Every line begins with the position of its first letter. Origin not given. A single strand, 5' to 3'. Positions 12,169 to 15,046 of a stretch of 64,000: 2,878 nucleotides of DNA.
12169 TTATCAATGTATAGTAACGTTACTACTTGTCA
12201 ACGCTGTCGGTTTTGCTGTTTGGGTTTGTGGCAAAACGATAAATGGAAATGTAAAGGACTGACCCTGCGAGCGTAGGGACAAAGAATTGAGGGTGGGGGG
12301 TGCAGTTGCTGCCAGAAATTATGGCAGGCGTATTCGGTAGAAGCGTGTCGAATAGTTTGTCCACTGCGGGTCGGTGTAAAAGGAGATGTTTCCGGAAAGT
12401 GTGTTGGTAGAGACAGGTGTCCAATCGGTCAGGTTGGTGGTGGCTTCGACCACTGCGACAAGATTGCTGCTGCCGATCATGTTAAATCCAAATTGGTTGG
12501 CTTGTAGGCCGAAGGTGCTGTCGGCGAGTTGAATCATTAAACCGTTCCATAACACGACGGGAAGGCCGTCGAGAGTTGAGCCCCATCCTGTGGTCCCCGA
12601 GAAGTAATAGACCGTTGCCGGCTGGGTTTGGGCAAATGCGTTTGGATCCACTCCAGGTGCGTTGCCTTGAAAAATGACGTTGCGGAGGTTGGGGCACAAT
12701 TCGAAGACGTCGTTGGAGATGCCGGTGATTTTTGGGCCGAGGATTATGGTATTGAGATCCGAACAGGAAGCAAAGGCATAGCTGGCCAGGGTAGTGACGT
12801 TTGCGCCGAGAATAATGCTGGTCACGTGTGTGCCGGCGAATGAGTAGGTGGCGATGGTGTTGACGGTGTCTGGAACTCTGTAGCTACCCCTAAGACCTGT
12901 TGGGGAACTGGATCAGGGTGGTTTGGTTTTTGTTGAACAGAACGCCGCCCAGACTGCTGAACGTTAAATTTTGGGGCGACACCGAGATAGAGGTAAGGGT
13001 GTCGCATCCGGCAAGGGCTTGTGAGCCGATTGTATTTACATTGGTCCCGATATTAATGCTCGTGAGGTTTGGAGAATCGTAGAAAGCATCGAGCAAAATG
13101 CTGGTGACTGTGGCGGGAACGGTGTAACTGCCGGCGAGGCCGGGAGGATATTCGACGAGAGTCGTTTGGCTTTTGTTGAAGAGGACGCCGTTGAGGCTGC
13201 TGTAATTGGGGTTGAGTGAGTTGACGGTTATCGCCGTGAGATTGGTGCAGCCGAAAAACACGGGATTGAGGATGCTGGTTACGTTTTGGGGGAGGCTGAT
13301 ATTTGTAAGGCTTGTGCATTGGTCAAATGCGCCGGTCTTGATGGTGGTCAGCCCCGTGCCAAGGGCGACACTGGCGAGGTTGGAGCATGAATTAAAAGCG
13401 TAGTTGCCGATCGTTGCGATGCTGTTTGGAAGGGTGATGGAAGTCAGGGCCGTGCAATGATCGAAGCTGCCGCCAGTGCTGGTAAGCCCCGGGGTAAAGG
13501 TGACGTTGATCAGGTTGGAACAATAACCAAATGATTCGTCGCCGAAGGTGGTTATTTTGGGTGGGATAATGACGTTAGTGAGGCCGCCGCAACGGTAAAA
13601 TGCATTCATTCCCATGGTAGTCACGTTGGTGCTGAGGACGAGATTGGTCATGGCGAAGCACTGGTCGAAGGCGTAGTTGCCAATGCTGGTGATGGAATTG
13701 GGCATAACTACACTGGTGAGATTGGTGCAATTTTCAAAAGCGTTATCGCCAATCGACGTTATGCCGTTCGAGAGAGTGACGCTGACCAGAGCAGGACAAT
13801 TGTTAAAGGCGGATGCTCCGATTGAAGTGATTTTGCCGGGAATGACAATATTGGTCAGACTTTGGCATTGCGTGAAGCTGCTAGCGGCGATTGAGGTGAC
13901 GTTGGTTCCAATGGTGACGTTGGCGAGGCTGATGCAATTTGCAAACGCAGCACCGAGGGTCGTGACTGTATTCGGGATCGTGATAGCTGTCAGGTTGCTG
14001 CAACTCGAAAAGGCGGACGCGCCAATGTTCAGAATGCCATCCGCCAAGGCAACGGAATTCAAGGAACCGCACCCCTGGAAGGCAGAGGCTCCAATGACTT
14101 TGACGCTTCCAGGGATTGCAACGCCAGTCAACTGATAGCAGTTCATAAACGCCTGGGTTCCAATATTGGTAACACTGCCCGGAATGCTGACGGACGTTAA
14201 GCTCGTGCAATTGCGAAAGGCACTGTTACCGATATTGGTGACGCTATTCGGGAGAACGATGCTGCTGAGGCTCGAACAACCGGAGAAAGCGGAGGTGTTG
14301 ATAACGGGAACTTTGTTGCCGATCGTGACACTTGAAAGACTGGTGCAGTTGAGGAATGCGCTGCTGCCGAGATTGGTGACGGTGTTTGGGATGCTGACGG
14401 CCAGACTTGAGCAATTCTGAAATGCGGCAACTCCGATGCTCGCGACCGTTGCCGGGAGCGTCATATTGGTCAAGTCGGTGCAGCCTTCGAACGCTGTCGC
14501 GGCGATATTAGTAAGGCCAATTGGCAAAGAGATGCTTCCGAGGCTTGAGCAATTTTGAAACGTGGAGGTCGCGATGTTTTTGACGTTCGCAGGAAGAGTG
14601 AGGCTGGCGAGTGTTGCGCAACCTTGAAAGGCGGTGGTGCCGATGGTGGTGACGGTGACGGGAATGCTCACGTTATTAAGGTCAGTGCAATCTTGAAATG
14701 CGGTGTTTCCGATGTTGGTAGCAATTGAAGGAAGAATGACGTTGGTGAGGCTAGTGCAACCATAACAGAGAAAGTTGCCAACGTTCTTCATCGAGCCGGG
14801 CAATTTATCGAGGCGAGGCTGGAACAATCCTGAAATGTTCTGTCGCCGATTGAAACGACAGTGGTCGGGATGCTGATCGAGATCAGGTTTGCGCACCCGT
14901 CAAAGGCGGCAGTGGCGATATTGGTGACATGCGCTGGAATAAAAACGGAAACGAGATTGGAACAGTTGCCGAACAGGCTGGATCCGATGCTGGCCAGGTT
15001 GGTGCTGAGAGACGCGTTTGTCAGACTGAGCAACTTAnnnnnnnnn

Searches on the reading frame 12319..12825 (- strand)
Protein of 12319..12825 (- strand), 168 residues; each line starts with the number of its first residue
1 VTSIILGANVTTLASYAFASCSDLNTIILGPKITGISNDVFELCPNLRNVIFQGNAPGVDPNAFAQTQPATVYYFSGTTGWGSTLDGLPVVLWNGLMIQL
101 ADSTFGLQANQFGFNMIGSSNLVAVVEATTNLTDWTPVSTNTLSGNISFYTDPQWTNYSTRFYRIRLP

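Call 5: search_protein_families(library=pfam, proteins=[window:12319-12825:-], max_evalue=0.01)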
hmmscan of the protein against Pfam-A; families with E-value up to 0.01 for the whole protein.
window:12319-12825:- (168 aa): 1 family
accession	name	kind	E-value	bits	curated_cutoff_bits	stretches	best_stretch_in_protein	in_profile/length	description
PF13306.12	LRR_5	-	3.4e-11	43.6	27.7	1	2-67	59-123/127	BspA type Leucine rich repeat region (6 copies)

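Call 6: search_protein_families(library=ncbifam, proteins=[window:12319-12825:-], max_evalue=0.01)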
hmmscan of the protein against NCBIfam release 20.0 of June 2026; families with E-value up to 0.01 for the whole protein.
window:12319-12825:- (168 aa): 0 families

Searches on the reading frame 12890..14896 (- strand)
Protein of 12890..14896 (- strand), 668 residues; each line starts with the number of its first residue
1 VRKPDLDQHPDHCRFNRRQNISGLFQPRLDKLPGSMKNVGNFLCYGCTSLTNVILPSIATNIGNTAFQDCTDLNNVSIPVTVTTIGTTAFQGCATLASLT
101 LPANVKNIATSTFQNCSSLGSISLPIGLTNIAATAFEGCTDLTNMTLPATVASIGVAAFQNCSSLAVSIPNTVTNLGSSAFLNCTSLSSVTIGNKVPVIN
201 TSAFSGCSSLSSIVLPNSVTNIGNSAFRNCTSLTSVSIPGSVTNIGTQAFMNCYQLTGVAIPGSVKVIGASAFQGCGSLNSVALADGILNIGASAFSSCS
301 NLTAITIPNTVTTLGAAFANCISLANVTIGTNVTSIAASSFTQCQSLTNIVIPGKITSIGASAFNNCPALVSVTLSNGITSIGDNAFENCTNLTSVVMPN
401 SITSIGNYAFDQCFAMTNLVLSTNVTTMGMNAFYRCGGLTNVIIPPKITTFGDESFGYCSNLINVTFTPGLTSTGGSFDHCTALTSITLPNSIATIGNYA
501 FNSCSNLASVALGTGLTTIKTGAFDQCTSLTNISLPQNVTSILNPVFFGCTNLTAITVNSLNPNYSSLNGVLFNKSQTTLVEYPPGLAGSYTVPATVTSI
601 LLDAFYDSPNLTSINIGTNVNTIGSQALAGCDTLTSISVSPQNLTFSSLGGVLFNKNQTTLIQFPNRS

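Call 5: search_protein_families(library=pfam, proteins=[window:12890-14896:-], max_evalue=0.01)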
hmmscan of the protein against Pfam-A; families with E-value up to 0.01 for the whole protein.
window:12890-14896:- (668 aa): 5 families
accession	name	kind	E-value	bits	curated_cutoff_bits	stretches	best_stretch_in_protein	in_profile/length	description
PF13306.12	LRR_5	-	7e-152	498.3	27.7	6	267-394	2-127/127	BspA type Leucine rich repeat region (6 copies)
PF13855.12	LRR_8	-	5.1e-29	100.2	27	1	376-424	10-59/61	Leucine rich repeat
PF23952.1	LRR_EndoS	-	9.1e-08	32.8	27.9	0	62-145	30-111/116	Endo-beta-N-acetylglucosaminidase EndoS LRR domain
PF05725.18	FNIP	-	0.00019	21.9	21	0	99-131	8-39/44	FNIP Repeat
PF12799.13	LRR_4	-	0.0031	18.2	27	0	370-405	3-39/44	Leucine Rich repeats (2 copies)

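Call 6: search_protein_families(library=ncbifam, proteins=[window:12890-14896:-], max_evalue=0.01)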
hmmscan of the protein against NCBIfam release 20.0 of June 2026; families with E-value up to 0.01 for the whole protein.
window:12890-14896:- (668 aa): 2 families
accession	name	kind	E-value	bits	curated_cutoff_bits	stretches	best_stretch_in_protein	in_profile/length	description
NF047961.1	adhesin_HupY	equivalog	1.4e-55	188.9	1250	5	369-463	187-278/978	leucine-rich repeat adhesin HupY/LrrG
NF045861.1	glide_Gli349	exception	4.8e-34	116.4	1750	5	338-431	2670-2763/3169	gliding machinery surface structure protein Gli349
